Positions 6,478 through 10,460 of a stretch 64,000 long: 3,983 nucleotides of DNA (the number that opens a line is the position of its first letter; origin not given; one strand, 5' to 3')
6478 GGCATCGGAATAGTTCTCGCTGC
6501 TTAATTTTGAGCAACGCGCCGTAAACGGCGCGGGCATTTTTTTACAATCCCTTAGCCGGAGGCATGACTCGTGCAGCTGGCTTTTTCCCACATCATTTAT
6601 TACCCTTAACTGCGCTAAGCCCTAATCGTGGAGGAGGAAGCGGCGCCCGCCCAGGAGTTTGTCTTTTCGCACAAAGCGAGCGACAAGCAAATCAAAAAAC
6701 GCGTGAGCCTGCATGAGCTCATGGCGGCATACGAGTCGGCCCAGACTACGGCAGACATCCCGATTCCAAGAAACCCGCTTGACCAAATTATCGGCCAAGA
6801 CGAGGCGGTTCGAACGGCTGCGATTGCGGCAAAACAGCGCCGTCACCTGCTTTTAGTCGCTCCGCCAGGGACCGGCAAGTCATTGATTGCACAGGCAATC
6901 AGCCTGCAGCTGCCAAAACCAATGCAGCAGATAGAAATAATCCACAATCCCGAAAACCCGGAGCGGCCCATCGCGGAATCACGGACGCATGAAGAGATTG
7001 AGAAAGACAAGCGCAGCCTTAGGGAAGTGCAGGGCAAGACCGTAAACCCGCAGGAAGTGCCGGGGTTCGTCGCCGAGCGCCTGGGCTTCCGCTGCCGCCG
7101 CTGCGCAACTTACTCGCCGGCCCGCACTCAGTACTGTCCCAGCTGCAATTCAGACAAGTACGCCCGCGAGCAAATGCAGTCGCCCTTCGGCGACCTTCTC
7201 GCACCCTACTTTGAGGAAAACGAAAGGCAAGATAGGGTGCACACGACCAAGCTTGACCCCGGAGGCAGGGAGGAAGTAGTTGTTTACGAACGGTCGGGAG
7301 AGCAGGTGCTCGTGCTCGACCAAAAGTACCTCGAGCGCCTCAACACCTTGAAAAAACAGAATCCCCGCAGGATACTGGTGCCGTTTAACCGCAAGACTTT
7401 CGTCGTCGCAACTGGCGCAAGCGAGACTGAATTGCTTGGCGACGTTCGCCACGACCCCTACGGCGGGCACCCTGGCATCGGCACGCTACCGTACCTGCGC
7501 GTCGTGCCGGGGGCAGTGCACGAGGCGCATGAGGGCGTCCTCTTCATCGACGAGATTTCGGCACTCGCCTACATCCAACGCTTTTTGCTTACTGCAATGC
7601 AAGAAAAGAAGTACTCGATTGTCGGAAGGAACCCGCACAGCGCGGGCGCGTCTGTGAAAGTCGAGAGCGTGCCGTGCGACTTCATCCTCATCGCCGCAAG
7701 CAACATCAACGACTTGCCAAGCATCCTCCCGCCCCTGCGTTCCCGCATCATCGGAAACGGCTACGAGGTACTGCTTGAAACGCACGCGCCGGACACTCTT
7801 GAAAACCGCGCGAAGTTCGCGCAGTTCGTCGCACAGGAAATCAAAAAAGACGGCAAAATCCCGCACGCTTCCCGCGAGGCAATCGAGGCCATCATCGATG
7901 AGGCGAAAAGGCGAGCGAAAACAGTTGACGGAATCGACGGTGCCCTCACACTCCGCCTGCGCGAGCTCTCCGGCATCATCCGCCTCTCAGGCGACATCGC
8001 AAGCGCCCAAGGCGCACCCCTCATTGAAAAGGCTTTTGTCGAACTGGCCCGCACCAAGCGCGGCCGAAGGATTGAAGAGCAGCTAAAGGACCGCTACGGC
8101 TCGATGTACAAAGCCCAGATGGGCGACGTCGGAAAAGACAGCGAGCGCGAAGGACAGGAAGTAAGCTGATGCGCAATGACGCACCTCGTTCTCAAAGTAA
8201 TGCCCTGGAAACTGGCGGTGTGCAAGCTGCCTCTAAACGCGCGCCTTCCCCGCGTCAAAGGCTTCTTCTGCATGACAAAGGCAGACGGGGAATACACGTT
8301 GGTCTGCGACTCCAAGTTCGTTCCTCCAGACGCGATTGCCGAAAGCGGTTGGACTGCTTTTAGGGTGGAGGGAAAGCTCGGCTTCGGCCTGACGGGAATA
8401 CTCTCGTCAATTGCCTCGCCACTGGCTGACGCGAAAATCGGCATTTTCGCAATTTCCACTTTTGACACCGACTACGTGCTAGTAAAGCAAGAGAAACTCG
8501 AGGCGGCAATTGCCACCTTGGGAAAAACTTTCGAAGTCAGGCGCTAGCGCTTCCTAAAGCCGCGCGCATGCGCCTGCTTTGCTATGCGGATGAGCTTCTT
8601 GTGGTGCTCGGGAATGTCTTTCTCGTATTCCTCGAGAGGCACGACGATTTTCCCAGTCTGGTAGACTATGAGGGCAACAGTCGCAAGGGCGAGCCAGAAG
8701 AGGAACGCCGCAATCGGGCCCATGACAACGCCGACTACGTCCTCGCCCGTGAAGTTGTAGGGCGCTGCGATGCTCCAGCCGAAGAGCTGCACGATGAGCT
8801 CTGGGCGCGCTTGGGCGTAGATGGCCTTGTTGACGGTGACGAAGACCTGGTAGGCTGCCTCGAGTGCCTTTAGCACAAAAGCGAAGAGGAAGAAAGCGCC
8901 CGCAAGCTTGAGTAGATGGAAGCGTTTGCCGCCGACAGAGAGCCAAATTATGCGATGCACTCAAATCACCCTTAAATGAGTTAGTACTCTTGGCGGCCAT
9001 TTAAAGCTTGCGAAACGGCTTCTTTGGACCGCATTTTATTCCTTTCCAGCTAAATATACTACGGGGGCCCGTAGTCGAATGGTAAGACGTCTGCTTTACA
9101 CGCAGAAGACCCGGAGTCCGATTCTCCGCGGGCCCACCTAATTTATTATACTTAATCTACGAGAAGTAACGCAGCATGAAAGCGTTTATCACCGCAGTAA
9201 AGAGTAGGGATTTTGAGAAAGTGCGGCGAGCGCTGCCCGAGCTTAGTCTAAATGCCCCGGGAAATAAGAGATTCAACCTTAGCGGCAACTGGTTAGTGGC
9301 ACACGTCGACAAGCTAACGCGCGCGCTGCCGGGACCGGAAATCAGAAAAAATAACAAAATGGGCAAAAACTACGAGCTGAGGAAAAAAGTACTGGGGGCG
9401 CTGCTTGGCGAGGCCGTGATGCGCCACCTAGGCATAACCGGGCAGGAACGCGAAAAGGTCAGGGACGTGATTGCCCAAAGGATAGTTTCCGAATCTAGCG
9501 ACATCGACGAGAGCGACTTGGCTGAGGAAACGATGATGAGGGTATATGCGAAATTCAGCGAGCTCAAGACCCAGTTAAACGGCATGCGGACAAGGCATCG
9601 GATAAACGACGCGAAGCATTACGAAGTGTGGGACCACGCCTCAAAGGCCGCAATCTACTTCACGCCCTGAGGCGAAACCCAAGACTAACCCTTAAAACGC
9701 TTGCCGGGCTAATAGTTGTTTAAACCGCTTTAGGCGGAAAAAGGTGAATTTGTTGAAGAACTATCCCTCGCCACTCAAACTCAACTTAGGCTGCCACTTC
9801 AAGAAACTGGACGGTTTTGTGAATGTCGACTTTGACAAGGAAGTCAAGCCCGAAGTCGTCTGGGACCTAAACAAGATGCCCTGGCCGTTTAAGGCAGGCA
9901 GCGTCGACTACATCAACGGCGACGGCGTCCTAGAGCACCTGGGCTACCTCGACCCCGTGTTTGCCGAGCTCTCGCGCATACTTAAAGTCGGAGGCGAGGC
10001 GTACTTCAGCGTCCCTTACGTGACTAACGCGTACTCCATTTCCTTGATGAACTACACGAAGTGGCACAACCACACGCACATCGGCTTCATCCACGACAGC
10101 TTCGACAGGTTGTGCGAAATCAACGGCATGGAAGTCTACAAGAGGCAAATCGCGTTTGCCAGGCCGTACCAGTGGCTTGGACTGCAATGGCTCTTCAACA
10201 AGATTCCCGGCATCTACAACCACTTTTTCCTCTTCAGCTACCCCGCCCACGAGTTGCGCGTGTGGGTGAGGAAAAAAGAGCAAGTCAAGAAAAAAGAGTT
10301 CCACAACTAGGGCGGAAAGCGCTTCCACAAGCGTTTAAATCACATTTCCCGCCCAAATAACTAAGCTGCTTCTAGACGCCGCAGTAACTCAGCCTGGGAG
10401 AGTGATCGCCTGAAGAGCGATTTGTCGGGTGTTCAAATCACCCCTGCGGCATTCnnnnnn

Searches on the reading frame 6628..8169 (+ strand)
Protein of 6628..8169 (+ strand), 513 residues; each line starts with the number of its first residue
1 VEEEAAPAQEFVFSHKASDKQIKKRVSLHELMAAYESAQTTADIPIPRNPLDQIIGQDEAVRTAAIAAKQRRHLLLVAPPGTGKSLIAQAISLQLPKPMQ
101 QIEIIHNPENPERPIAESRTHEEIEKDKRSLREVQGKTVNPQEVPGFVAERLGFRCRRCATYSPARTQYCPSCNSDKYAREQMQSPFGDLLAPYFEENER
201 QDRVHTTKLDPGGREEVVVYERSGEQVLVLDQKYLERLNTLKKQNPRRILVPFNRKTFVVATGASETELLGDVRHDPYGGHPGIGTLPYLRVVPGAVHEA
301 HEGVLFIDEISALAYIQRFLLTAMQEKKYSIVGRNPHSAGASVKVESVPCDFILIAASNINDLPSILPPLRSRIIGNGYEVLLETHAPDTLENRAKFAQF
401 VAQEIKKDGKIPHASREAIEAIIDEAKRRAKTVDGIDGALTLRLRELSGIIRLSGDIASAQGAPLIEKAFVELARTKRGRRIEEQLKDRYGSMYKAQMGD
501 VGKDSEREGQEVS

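Call 16: search_protein_families(library=pfam, proteins=[window:6628-8169:+], max_evalue=0.001)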
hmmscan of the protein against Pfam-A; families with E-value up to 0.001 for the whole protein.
window:6628-8169:+ (513 aa): 9 families
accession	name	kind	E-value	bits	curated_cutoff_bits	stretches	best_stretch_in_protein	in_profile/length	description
PF01078.27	Mg_chelatase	-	3.8e-14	53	20.3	1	51-101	2-52/207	Magnesium chelatase, subunit ChlI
PF00158.32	Sigma54_activat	-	1.2e-09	38.5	20.2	1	295-337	87-130/168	Sigma-54 interaction domain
PF00004.35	AAA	-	2.9e-07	31.4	21.2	0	74-99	1-26/131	ATPase family associated with various cellular activities (AAA)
PF07728.20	AAA_5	-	6.5e-07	29.9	22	0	297-373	65-138/139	AAA domain (dynein-related subfamily)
PF05496.18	RuvB_N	-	1.9e-06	28.2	27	0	51-98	6-60/159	Holliday junction DNA helicase RuvB P-loop domain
PF00493.29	MCM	-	0.00013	21.6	23.3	0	254-331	82-152/224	MCM P-loop domain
PF20030.5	bpMoxR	-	0.00017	21.2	27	1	53-95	13-55/205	MoxR domain in the MoxR-vWA-beta-propeller ternary systems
PF13401.12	AAA_22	-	0.00028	21.6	27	0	70-102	4-37/130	AAA domain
PF20720.3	nSTAND3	-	0.00043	20.5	27.2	1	59-115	5-61/155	Novel STAND NTPase 3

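Call 17: find_related_loci(query=window:6628-8169:+, collection=genome_contigs, flank=10000)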
Query window:6628-8169:+ (513 aa) in genome_contigs; peptide patterns used: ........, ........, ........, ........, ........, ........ (x = any residue, [..] = any of these).
600 stretches matched a pattern (row limit reached: there are more); 532 encode a relative of the query (tblastn E <= 1e-3); the best 80 are kept; 80 distinct loci.
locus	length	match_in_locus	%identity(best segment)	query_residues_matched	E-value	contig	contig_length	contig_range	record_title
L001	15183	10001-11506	69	11-513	0e+0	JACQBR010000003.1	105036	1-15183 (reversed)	MAG: Candidatus Micrarchaeota archaeon isolate NC_groundwater_947_Pr1_S-0.2um_57_30 Montesol18-Sp2_coassembly_scaffold_8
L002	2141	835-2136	72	4-438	0e+0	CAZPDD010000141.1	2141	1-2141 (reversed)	MAG TPA_asm: Candidatus Micrarchaeota archaeon isolate SRP193066_co2_431 genome assembly, contig: NODE_34967_length_2141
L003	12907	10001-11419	66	37-513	0e+0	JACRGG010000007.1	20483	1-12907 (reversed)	MAG: Candidatus Micrarchaeota archaeon isolate NC_groundwater_1745_Pr3_B-0.1um_50_9 SR-2_scaffold_141_17577, whole genom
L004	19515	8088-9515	65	31-504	0e+0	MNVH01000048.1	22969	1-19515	MAG: Candidatus Micrarchaeota archaeon CG1_02_55_22 cg1_0.2_scaffold_1697_c, whole genome shotgun sequence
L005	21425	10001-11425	64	39-513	0e+0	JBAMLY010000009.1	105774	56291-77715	MAG: Candidatus Micrarchaeia archaeon isolate MAG17 ExploCarb_3808S_S2_33_length_105774_cov_25, whole genome shotgun seq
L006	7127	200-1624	62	34-512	0e+0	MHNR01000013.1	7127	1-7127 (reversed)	MAG: Candidatus Ryanbacteria bacterium RIFCSPHIGHO2_02_FULL_48_12 rifcsphigho2_02_scaffold_31759, whole genome shotgun s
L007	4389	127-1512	66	35-500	0e+0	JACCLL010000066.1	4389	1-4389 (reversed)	MAG: Candidatus Micrarchaeota archaeon isolate Sv246 k141_6690285, whole genome shotgun sequence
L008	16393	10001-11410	61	39-513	0e+0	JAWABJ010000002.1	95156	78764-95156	MAG: Candidatus Norongarragalinales archaeon isolate JZ-4_201803_bins_88 JZ-4_201803_bins_88_scaffold_2, whole genome sh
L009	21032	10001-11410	62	35-508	0e+0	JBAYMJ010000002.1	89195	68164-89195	MAG: Candidatus Micrarchaeia archaeon isolate SO_2016_LW1_37 scaffold00117_LW64-88_2016, whole genome shotgun sequence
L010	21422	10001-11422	63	25-503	0e+0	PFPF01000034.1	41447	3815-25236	MAG: Candidatus Micrarchaeota archaeon CG_4_10_14_0_2_um_filter_60_11 CG_4_10_14_0.2_scaffold_221_c, whole genome shotgu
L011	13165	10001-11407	59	39-512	0e+0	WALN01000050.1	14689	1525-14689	MAG: Candidatus Micrarchaeota archaeon isolate S014_66_esom k151_65939, whole genome shotgun sequence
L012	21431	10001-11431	58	31-513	0e+0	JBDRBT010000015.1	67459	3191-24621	MAG: Candidatus Micrarchaeota archaeon isolate MEGAHIT-group-1.142 k141_13531369, whole genome shotgun sequence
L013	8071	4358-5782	60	32-513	0e+0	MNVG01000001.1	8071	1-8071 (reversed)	MAG: Candidatus Micrarchaeota archaeon CG1_02_51_15 cg1_0.2_scaffold_8965_c, whole genome shotgun sequence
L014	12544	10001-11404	61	40-513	0e+0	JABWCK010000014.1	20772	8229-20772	MAG: Candidatus Micrarchaeota archaeon isolate MAG_54 scaffold_2636, whole genome shotgun sequence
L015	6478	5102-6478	62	29-491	0e+0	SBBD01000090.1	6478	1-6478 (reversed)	MAG: archaeon isolate Bin_28_2_1 Hy_contig10304, whole genome shotgun sequence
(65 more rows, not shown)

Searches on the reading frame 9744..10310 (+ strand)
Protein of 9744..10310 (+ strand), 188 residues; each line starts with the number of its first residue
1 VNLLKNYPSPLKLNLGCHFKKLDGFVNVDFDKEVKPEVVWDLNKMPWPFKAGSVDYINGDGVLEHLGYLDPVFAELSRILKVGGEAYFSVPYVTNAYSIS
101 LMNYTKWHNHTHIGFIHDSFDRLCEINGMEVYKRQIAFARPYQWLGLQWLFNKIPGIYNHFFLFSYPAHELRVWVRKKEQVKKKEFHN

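Call 7: search_protein_families(library=pfam, proteins=[window:9744-10310:+], max_evalue=0.01)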
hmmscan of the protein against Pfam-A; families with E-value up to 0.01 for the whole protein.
window:9744-10310:+ (188 aa): 2 families
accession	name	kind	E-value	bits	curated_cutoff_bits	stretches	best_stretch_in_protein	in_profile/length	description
PF08241.18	Methyltransf_11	-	3e-05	25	21.2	1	38-88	47-95/95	Methyltransferase domain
PF13489.12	Methyltransf_23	-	0.00019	21.7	27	1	45-132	73-162/164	Methyltransferase domain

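Call 13: find_encoding_contigs(protein=window:9744-10310:+, flank=10000, max_places=10)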
Protein window:9744-10310:+ (188 aa): no gene with exactly this product is on record in the collection.
